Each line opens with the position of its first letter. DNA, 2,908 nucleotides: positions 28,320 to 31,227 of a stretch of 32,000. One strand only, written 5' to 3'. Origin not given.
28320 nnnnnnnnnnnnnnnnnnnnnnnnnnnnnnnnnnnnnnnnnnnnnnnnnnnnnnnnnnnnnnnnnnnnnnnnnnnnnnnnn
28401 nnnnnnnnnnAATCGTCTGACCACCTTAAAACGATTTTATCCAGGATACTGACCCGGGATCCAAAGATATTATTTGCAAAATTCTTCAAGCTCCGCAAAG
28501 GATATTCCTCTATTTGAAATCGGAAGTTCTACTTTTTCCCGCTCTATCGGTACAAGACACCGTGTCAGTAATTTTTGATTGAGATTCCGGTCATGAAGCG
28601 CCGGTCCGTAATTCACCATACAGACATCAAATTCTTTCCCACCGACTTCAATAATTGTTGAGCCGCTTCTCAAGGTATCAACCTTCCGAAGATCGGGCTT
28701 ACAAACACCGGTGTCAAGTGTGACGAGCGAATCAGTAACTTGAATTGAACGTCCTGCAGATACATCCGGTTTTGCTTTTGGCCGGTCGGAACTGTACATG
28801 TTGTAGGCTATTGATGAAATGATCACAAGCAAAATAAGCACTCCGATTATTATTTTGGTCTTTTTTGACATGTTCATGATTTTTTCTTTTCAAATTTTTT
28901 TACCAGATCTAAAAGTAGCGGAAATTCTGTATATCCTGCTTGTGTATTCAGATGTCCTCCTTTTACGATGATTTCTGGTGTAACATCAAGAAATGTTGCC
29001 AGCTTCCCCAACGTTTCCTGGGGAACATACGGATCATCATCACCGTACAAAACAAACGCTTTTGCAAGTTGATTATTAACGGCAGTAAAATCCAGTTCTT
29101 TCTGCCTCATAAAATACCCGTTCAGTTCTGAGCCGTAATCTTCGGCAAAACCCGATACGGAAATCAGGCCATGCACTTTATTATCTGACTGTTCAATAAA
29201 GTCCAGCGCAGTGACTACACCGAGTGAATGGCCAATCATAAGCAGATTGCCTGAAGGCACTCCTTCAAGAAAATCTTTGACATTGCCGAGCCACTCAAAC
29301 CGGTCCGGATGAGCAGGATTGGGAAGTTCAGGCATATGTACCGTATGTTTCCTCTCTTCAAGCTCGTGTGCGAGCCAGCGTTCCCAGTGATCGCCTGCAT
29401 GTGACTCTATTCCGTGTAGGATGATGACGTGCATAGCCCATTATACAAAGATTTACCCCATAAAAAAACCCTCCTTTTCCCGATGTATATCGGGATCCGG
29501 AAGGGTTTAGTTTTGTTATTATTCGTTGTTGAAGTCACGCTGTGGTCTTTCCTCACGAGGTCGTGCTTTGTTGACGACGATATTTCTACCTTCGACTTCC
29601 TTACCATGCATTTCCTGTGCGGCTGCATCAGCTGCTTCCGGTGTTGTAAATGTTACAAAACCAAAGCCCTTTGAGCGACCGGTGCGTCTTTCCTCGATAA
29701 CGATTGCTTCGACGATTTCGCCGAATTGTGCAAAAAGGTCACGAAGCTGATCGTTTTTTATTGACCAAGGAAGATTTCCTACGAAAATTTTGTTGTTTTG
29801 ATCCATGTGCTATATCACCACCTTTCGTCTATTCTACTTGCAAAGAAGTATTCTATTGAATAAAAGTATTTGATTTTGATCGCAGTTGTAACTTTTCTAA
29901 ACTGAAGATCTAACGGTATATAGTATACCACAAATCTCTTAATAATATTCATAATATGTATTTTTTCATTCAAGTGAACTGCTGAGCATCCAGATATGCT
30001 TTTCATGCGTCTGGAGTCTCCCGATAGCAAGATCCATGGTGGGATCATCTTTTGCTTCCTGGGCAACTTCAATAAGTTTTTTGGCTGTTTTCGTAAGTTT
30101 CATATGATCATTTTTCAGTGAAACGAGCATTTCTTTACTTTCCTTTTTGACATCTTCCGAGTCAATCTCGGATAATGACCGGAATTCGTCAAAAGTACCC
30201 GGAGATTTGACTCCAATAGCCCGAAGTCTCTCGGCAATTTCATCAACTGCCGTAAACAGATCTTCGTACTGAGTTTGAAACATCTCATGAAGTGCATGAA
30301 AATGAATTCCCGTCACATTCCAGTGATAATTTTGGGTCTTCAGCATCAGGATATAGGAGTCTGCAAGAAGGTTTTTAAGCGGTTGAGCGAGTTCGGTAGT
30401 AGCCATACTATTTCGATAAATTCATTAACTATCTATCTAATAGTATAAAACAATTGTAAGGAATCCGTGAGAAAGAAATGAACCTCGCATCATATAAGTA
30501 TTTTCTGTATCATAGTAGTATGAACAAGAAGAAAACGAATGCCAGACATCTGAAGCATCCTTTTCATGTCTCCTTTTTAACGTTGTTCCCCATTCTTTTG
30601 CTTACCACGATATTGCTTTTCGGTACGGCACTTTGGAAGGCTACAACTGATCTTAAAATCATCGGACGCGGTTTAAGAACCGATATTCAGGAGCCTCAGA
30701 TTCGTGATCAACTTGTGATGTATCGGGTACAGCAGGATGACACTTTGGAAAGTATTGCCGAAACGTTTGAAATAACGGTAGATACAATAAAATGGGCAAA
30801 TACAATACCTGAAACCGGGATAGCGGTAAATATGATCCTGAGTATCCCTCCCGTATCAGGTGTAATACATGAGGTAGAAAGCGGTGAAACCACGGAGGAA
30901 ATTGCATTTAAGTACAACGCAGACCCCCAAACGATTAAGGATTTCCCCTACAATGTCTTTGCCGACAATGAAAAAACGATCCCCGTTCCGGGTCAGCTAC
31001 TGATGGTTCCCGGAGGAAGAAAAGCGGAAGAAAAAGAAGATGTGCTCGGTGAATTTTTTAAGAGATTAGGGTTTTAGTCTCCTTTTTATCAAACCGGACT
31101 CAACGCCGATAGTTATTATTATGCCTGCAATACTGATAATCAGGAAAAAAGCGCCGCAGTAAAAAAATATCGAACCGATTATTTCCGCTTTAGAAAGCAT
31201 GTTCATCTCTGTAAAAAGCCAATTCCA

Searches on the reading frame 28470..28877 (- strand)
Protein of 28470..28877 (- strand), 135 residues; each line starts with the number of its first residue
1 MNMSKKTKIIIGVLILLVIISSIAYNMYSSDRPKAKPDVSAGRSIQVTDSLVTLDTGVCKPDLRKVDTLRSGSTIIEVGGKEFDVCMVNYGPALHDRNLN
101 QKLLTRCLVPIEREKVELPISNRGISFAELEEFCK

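Call 73: search_protein_families(library=pfam, proteins=[window:28470-28877:-], max_evalue=0.001)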
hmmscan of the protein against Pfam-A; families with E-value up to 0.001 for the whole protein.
window:28470-28877:- (135 aa): 0 families

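Call 100: search_protein_families(library=pfam, proteins=[window:28470-28877:-], max_evalue=0.1)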
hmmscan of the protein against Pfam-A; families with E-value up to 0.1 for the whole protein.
window:28470-28877:- (135 aa): 1 family
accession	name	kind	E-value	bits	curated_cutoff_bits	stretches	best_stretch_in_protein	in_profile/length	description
PF04415.17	DUF515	-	0.074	11.9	29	0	4-31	27-54/449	Protein of unknown function (DUF515)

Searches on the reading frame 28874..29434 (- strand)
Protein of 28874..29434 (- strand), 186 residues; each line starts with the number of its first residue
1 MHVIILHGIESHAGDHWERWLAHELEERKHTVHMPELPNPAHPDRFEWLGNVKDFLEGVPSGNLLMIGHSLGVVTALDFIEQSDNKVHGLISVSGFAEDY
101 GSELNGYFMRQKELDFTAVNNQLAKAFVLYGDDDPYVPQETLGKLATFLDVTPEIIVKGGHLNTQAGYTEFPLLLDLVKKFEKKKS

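Call 73: search_protein_families(library=pfam, proteins=[window:28874-29434:-], max_evalue=0.001)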
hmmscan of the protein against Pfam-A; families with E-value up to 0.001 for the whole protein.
window:28874-29434:- (186 aa): 4 families
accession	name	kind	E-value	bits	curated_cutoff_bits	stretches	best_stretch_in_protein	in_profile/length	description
PF06821.19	Ser_hydrolase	-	1.2e-22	81.1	22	1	3-178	1-170/172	Serine hydrolase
PF00561.26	Abhydrolase_1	-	1e-11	45.5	25.8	1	2-98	2-105/245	alpha/beta hydrolase fold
PF12697.13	Abhydrolase_6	-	1.1e-07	33.2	26.3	1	3-95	1-93/217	Alpha/beta hydrolase family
PF12146.15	Hydrolase_4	-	0.00021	21.1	27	0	58-96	72-110/239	Serine aminopeptidase, S33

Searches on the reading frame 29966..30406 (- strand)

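Call 73: search_protein_families(library=pfam, proteins=[window:29966-30406:-], max_evalue=0.001)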
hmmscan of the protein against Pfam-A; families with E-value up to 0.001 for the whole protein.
window:29966-30406:- (146 aa): 2 families
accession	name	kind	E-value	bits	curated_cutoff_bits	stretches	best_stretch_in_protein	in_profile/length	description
PF00210.30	Ferritin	-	3.3e-29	102.1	24.5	1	10-145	4-136/142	Ferritin-like domain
PF11172.13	DUF2959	-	0.0005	20.8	26.8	1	30-110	46-127/190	Protein of unknown function (DUF2959)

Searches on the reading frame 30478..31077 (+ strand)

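Call 73: search_protein_families(library=pfam, proteins=[window:30478-31077:+], max_evalue=0.001)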
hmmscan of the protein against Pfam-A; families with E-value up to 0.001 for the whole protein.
window:30478-31077:+ (199 aa): 2 families
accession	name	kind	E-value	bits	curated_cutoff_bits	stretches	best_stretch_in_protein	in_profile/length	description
PF01476.26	LysM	-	9.5e-13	48.3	20.9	1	82-124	1-43/43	LysM domain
PF23473.1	LysM3_LYK4_5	-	9.2e-07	29.3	29.3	1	79-115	2-38/48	LYK4/5 LysM3 domain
